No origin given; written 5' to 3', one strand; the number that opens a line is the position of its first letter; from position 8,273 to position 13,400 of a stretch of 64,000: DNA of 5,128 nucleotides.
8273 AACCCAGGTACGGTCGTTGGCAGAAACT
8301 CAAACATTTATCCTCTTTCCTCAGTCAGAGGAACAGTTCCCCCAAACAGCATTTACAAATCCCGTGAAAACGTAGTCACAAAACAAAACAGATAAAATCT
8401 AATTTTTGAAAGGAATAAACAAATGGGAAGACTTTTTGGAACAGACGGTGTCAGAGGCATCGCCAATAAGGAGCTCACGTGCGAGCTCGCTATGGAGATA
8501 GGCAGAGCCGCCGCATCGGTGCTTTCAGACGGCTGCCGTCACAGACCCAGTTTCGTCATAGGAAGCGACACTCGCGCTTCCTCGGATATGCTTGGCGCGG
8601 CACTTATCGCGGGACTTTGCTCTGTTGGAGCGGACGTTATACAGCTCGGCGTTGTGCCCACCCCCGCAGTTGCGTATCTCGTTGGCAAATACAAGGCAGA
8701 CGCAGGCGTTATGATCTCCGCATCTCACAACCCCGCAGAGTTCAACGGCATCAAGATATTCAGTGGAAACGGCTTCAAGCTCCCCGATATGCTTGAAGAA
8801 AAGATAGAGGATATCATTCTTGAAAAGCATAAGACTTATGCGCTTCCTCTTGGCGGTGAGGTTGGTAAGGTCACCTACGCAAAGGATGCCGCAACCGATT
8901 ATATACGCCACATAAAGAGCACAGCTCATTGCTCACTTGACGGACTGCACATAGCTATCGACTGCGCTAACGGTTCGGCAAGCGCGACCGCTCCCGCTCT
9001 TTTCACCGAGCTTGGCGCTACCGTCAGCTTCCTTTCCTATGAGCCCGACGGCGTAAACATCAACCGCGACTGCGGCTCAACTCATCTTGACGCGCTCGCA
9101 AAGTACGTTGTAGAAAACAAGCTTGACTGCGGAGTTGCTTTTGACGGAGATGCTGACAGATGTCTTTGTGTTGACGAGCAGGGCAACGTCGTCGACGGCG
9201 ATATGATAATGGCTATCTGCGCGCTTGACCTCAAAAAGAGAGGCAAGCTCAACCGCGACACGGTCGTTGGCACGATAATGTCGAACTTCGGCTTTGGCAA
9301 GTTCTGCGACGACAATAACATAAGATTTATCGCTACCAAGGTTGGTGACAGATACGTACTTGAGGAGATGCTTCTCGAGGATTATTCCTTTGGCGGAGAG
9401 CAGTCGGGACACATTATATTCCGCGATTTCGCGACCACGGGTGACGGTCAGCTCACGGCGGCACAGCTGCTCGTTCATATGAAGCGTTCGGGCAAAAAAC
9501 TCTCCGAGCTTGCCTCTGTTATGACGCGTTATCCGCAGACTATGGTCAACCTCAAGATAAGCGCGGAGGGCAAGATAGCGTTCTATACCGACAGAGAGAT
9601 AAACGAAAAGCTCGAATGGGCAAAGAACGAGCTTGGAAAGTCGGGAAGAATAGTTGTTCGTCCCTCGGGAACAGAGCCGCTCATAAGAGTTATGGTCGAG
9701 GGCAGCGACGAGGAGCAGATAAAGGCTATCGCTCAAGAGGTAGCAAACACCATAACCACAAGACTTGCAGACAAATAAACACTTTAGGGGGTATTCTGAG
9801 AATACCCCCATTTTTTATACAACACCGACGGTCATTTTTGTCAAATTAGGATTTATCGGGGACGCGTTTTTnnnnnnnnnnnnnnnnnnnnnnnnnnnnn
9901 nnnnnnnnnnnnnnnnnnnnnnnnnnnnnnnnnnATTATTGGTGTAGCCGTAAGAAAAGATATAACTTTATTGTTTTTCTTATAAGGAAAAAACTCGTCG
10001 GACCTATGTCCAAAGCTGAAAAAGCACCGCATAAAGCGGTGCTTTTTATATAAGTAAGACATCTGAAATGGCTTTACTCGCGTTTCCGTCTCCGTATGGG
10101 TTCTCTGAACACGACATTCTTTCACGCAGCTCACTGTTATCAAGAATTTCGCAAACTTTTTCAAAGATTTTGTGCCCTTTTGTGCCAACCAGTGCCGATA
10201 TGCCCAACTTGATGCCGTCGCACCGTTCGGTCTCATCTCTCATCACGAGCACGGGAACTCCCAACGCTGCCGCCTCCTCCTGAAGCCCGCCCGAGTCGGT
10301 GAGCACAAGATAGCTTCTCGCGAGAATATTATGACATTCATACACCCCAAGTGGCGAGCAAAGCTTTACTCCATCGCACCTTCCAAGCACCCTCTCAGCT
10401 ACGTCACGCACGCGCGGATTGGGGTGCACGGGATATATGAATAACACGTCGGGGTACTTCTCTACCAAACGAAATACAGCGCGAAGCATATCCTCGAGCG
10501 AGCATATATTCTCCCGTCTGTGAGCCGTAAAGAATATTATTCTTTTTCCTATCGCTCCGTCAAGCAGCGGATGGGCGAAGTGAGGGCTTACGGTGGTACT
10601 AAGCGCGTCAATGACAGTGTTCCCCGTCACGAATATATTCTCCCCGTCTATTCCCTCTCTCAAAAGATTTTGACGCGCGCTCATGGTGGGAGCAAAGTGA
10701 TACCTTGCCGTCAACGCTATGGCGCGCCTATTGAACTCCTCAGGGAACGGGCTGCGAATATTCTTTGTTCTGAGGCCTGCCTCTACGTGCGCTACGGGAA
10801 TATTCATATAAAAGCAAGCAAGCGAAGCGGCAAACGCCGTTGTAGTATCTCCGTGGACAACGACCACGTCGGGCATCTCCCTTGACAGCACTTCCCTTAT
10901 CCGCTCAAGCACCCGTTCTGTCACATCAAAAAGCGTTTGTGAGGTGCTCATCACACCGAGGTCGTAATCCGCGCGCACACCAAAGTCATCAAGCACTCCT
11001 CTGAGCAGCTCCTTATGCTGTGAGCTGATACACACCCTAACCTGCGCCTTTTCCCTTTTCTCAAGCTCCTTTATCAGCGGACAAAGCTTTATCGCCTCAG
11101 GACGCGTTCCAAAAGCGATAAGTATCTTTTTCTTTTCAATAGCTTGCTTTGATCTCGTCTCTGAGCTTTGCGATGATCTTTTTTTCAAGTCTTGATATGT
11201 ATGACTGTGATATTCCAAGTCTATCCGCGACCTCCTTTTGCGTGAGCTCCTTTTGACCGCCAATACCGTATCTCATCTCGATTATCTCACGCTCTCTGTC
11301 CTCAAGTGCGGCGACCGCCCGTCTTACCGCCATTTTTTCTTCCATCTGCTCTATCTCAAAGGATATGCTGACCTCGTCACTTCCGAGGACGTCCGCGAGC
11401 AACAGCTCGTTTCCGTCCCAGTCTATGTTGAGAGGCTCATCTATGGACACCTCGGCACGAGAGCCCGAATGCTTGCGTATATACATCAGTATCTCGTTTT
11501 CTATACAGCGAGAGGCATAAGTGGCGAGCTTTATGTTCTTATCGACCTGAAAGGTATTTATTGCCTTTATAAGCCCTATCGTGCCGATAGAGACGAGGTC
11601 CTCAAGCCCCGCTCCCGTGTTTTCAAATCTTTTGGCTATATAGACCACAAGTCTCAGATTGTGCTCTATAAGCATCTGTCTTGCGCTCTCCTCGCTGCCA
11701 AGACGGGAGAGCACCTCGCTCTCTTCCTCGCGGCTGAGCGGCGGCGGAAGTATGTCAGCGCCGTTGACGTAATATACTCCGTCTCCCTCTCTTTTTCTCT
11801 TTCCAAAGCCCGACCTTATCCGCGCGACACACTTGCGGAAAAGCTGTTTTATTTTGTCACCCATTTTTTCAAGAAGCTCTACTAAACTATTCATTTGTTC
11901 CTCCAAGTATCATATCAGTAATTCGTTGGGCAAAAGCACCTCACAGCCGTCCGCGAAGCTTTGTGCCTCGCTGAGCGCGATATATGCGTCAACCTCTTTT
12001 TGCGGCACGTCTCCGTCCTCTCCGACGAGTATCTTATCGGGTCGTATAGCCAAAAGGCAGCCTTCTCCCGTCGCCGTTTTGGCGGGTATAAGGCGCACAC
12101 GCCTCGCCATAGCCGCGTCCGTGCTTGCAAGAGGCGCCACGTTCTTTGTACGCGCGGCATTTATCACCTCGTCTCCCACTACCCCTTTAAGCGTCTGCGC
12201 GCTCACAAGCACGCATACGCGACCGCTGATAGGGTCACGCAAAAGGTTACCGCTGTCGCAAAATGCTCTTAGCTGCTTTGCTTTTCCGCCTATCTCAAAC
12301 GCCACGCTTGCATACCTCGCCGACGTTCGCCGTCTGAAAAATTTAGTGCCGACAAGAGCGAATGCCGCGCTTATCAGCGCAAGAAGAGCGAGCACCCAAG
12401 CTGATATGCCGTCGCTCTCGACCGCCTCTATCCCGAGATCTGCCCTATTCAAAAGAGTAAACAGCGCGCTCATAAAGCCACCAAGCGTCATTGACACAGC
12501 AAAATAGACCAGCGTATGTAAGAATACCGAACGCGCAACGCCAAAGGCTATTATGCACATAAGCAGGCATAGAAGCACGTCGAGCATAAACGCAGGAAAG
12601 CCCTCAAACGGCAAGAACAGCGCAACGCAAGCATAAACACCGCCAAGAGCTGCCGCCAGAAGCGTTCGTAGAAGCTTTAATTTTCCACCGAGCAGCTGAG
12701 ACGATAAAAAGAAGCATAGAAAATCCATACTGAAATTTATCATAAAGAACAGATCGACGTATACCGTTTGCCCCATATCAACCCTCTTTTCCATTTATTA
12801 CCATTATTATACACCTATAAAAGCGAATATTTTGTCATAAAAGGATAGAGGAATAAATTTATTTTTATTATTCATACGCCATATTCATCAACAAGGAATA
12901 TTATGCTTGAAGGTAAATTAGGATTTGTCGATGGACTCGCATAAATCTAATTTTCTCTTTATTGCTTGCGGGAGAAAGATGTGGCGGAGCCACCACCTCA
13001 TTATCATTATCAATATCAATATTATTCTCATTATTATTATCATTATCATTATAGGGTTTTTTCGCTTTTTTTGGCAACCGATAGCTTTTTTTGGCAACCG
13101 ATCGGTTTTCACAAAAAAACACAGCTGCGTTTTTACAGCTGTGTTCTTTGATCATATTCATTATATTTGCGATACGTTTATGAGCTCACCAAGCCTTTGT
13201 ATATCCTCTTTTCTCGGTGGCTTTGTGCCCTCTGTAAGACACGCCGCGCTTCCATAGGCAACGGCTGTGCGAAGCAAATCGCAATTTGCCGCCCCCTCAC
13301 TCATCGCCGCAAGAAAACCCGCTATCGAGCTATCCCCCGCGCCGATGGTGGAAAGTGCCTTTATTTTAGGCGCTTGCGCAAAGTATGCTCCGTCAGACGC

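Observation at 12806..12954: spoIIG promoter region: 21-nt spacer promoter plus cargo-less repeat termini containing paired TGTCGA (Spo0A-box-like) motifs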

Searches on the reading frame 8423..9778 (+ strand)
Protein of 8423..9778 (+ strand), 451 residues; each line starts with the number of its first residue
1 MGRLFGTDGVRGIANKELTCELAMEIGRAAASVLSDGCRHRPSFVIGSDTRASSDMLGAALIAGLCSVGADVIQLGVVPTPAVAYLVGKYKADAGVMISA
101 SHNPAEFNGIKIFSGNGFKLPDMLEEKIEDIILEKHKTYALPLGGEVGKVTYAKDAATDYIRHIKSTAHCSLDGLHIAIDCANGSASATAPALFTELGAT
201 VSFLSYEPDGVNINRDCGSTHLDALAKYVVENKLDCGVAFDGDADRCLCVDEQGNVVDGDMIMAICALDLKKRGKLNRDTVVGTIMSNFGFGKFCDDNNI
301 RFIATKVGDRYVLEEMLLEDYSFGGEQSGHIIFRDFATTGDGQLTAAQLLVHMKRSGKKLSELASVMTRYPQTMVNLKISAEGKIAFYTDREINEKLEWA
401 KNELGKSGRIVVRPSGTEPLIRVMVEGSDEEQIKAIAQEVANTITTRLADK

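Call 4: search_protein_families(library=ncbifam, proteins=[window:8423-9778:+])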
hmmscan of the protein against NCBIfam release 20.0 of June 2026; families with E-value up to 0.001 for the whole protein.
window:8423-9778:+ (451 aa): 7 families
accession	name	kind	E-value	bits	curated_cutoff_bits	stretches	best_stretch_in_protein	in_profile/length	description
TIGR01455.1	glmM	equivalog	4e-174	579.5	447.55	1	5-445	1-441/442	phosphoglucosamine mutase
TIGR03990.1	Arch_GlmM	equivalog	9.7e-111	370.8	439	1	3-444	2-444/444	phosphoglucosamine mutase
NF007088.0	PRK09542.1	equivalog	2.3e-68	231.3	618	1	6-446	13-455/456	phosphomannomutase/phosphoglucomutase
NF046027.1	PhglucPhmanMutPgmG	equivalog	3.5e-49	167.7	600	1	10-406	15-403/460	phosphoglucomutase/phosphomannomutase PgmG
NF011943.0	PRK15414.1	subfamily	3e-32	112.2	801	1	8-433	10-442/456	phosphomannomutase CpsG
TIGR01132.1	pgm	equivalog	4.5e-13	48.5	778.05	1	5-333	42-399/546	phosphoglucomutase (alpha-D-glucose-1,6-bisphosphate-dependent)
NF005737.0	PRK07564.1-1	equivalog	1.7e-10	40.2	378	1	45-128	54-143/543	alpha-D-glucose phosphate-specific phosphoglucomutase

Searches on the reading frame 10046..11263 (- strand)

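Call 4: search_protein_families(library=ncbifam, proteins=[window:10046-11263:-])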
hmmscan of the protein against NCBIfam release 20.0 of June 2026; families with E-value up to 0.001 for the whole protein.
window:10046-11263:- (405 aa): 3 families
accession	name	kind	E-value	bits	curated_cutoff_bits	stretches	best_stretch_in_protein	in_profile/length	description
TIGR00236.1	wecB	equivalog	5.9e-130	433.7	210.15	1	46-403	2-362/366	non-hydrolyzing UDP-N-acetylglucosamine 2-epimerase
TIGR03568.1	NeuC_NnaA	equivalog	4e-26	91.7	235.9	1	45-403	1-365/365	UDP-N-acetylglucosamine 2-epimerase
NF046086.1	BFO_1060_trans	domain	0.0006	19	200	0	257-291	205-239/365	BFO_1060 family glycosyltransferase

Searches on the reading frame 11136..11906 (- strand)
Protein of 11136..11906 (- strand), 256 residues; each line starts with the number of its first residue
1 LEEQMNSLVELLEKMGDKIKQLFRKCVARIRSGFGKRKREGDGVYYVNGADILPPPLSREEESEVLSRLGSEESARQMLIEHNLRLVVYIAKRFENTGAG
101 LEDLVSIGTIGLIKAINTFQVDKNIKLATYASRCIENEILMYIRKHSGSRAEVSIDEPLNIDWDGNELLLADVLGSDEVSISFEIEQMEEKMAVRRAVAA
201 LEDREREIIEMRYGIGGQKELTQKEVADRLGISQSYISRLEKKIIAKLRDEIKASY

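Call 4: search_protein_families(library=ncbifam, proteins=[window:11136-11906:-])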
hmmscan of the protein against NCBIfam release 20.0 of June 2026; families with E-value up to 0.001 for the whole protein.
window:11136-11906:- (256 aa): 68 families (the best 25 are shown)
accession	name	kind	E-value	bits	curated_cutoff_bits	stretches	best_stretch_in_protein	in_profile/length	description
NF006158.0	PRK08301.1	equivalog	2.9e-103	344.5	339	1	20-253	7-238/241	RNA polymerase sporulation sigma factor SigE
TIGR02835.1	spore_sigmaE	equivalog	2.4e-96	321.7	348.6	1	36-253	13-231/234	RNA polymerase sporulation sigma factor SigE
NF004471.0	PRK05803.1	subfamily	6e-77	258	252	1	45-254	21-230/235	RNA polymerase sporulation sigma factor SigK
TIGR02846.1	spore_sigmaK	equivalog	1.1e-72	244.3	298.65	1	45-252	18-226/227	RNA polymerase sporulation sigma factor SigK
TIGR02980.1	SigBFG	subfamily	1.1e-38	133.2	234.35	2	152-252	135-226/227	SigB/SigF/SigG family RNA polymerase sigma factor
TIGR02885.1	spore_sigF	equivalog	6.7e-35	121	321.45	2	72-147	9-84/231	RNA polymerase sporulation sigma factor SigF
NF004052.0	PRK05572.1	subfamily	1.2e-34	120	311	2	71-148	29-106/252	SigF/SigG family RNA polymerase sporulation sigma factor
NF006071.0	PRK08215.1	equivalog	2.2e-34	119.2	372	2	55-154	17-117/258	RNA polymerase sporulation sigma factor SigG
TIGR02937.1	sigma70-ECF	superfamily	3.5e-34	117.8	42.9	1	74-251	1-164/165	sigma-70 family RNA polymerase sigma factor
TIGR02850.1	spore_sigG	equivalog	2.8e-32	112.2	457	2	55-153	14-113/254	RNA polymerase sporulation sigma factor SigG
TIGR02997.1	Sig70-cyanoRpoD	subfamily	2.8e-29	102.3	384.5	2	62-147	62-147/298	RNA polymerase sigma factor, RpoD/SigA family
TIGR02394.1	rpoS_proteo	equivalog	9e-29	100.9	378.7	2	55-143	26-115/285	RNA polymerase sigma factor RpoS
TIGR02393.1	RpoD_Cterm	equivalog_domain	2e-27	96.3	354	2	75-139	1-65/238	RNA polymerase sigma factor RpoD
NF041931.2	MzaA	equivalog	2.6e-27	96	800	2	55-138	456-539/726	MZA anti-phage system associated sigma-70 family RNA polymerase sigma factor MzaA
NF004207.0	PRK05657.1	equivalog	9.1e-27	94.2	394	2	55-139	69-154/329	RNA polymerase sigma factor RpoS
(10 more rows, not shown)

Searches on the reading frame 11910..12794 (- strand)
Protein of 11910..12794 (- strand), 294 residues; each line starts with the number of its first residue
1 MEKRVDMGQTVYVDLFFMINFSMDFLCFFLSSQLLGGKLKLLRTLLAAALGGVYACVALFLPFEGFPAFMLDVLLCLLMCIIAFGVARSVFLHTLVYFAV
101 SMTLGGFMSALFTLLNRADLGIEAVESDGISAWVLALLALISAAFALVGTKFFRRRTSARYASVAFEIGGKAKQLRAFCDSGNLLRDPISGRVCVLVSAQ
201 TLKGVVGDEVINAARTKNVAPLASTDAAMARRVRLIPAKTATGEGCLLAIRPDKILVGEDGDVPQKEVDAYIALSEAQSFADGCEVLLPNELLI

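Call 4: search_protein_families(library=ncbifam, proteins=[window:11910-12794:-])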
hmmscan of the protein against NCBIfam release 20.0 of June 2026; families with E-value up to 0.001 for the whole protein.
window:11910-12794:- (294 aa): 1 family
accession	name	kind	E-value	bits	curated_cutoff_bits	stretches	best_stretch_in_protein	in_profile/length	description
TIGR02854.1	spore_II_GA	equivalog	3.1e-36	125.2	209.55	1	10-275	2-274/293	sigma-E processing peptidase SpoIIGA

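Call 14: find_related_loci(query=window:11910-12776:-, collection=genome_contigs, flank=3000)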
Query window:11910-12776:- (288 aa) in genome_contigs; peptide patterns used: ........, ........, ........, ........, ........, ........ (x = any residue, [..] = any of these).
326 stretches matched a pattern; 6 encode a relative of the query (tblastn E <= 1e-3); 6 distinct loci.
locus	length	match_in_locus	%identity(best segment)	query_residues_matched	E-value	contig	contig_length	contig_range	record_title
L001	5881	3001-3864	83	1-288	5e-161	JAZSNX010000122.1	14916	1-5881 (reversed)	MAG: Eubacteriales bacterium isolate T1900044549_TS20190015.MAGScoT_cleanbin_000105 SGB_201_k141_3155238, whole genome s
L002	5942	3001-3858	57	1-288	5e-104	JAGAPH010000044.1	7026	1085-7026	MAG: Clostridia bacterium isolate RGIG8650 Water_deer_Cecum.Co__c469826, whole genome shotgun sequence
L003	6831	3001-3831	57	1-279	5e-103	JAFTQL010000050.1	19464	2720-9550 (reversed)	MAG: Clostridia bacterium isolate RGIG4056 Roe_deer_Cecum.Co__c1643628, whole genome shotgun sequence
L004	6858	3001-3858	54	1-288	8e-95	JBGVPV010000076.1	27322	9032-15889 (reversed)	MAG: Eubacteriales bacterium isolate fecal_MAG_18 fecal_MAG_18_contig_0076, whole genome shotgun sequence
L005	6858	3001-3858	50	1-288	4e-90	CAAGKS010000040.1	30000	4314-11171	MAG TPA_asm: Clostridia bacterium, isolate HGM12713, WGS project CAAGKS010000000 data, contig: SRS476346_33_k119_162327,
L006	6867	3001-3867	46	3-288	1e-72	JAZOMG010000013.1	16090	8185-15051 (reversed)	MAG: Eubacteriales bacterium isolate T1900045650_YK20190344.MAGScoT_cleanbin_000004 SGB_8193_k141_1584717, whole genome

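Call 41: find_encoding_contigs(protein=window:11910-12776:-, flank=4000, max_places=10)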
Protein window:11910-12776:- (288 aa): 4 contigs read that carry it; 4 places shown.
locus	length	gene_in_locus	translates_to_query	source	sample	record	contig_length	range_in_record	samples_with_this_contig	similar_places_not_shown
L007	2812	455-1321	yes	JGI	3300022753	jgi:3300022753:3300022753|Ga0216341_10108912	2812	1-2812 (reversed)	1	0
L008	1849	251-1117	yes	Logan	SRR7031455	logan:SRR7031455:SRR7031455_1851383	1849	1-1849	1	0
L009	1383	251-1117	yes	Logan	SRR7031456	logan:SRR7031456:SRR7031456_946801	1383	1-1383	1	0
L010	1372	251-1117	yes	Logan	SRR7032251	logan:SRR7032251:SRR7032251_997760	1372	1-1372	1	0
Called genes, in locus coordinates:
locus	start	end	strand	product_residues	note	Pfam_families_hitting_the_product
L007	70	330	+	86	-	-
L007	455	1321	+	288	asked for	PF03419:Peptidase_U4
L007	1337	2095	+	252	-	PF04542:Sigma70_r2, PF08281:Sigma70_r4_2 (faint), PF04545:Sigma70_r4, PF01381:HTH_3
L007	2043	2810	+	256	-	?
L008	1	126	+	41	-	?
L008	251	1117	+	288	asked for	PF03419:Peptidase_U4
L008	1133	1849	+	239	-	?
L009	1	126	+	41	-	?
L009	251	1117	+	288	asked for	PF03419:Peptidase_U4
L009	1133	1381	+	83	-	?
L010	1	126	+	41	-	?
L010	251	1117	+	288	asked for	PF03419:Peptidase_U4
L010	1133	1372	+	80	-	?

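Call 44: find_homologous_proteins(query=window:11910-12776:-, max_evalue=1e-20)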
Query window:11910-12776:- (288 aa): 628 proteins with E <= 1e-20 among 8000 candidates; the best 120 are listed.
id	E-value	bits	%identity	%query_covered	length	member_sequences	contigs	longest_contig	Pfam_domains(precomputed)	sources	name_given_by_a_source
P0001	4.3e-179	612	100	100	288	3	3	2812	PF03419.19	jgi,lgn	-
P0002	2.0e-150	518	83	100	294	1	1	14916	PF03419.19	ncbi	-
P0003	1.4e-149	515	82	100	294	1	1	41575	PF03419.19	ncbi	-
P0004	2.6e-136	472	74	100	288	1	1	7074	PF03419.19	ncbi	-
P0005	6.4e-127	441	73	96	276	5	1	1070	PF03419.19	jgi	jgi:sigma-E processing peptidase SpoIIGA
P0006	1.3e-125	437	68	100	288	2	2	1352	PF03419.19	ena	-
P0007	5.1e-99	349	59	100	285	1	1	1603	PF03419.19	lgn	-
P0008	2.3e-98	347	58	100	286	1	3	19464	PF03419.19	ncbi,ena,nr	ncbi:MAG: sigma-E processing peptidase SpoIIGA [Clostridia bacterium]|nr:sigma-E processing peptidas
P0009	5.3e-95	336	58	100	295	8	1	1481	PF03419.19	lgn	-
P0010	6.1e-95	336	56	100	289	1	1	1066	PF03419.19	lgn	-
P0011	6.3e-95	336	53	100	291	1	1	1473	PF03419.19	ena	-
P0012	1.9e-94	334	55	100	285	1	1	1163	PF03419.19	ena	-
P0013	2.0e-94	334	55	100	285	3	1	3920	PF03419.19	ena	-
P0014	3.8e-94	333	57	100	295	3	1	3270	PF03419.19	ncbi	-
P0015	4.3e-94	333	55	100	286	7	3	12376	PF03419.19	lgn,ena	-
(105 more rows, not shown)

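Call 45: find_encoding_contigs(protein=P0003, flank=3000, max_places=2)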
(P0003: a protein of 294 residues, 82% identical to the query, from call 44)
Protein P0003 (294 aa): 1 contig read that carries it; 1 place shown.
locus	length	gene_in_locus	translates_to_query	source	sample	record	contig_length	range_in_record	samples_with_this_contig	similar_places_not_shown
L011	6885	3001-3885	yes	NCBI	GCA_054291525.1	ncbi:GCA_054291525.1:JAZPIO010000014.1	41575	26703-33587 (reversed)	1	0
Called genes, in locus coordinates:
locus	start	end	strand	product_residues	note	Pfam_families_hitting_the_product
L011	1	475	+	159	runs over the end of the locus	-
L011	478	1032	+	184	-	-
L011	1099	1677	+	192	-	PF12685:SpoIIIAH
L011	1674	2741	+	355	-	-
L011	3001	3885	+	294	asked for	PF03419:Peptidase_U4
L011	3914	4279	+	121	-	PF04542:Sigma70_r2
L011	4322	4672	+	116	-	PF08281:Sigma70_r4_2 (faint), PF04545:Sigma70_r4, PF01381:HTH_3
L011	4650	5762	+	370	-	PF02350:Epimerase_2, PF13579:Glyco_trans_4_4 (faint)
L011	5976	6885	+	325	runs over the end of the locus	PF00005:ABC_tran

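Call 46: find_encoding_contigs(protein=P0004, flank=3000, max_places=2)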
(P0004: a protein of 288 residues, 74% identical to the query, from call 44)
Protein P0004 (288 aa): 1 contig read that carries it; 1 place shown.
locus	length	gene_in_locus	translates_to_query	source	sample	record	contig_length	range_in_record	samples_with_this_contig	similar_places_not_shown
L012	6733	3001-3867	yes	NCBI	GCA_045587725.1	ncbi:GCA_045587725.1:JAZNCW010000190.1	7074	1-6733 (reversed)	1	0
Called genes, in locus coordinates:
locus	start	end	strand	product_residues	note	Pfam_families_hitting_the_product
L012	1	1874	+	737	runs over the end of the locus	?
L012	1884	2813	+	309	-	PF00294:PfkB, PF08543:Phos_pyr_kin (weak)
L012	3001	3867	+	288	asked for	PF03419:Peptidase_U4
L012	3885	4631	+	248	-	PF04542:Sigma70_r2, PF08281:Sigma70_r4_2 (weak), PF04545:Sigma70_r4, PF01381:HTH_3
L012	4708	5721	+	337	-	PF02350:Epimerase_2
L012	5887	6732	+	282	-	?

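Call 47: find_encoding_contigs(protein=P0006, flank=3000, max_places=2)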
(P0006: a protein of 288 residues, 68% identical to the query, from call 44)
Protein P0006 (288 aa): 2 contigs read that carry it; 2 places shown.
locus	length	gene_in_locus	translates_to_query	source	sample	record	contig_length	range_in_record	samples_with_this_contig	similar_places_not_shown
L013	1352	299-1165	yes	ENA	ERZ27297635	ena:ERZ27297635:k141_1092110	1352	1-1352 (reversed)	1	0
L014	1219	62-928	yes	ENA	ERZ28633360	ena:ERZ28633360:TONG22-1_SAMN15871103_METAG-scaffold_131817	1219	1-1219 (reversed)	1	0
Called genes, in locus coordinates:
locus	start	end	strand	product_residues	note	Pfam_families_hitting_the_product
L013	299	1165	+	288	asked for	PF03419:Peptidase_U4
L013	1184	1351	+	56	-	?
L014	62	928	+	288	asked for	PF03419:Peptidase_U4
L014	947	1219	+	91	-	?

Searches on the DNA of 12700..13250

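Call 81: search_rna_families(source=window, start=12700, end=13250, threshold=evalue, max_evalue=1)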
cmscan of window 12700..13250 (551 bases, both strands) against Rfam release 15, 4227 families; matches with E-value up to 1: 4.
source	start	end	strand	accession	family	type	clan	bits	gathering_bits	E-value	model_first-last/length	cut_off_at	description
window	13079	13147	+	RF02901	AaHKsRNA41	Gene; sRNA;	-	21.8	97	0.0078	1-187/187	no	Aggregatibacter sRNA 41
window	12971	13096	-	RF02376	antisense_SR1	Gene; sRNA;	-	21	45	0.068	1-210/210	no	SR1 sRNA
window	12960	13150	+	RF02377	SurA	Gene; sRNA;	-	17.7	100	0.016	1-279/279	no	SurA sRNA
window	13114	13179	-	RF02763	IsrM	Gene; sRNA;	-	12.1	376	0.47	1-329/329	no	IsrM sRNA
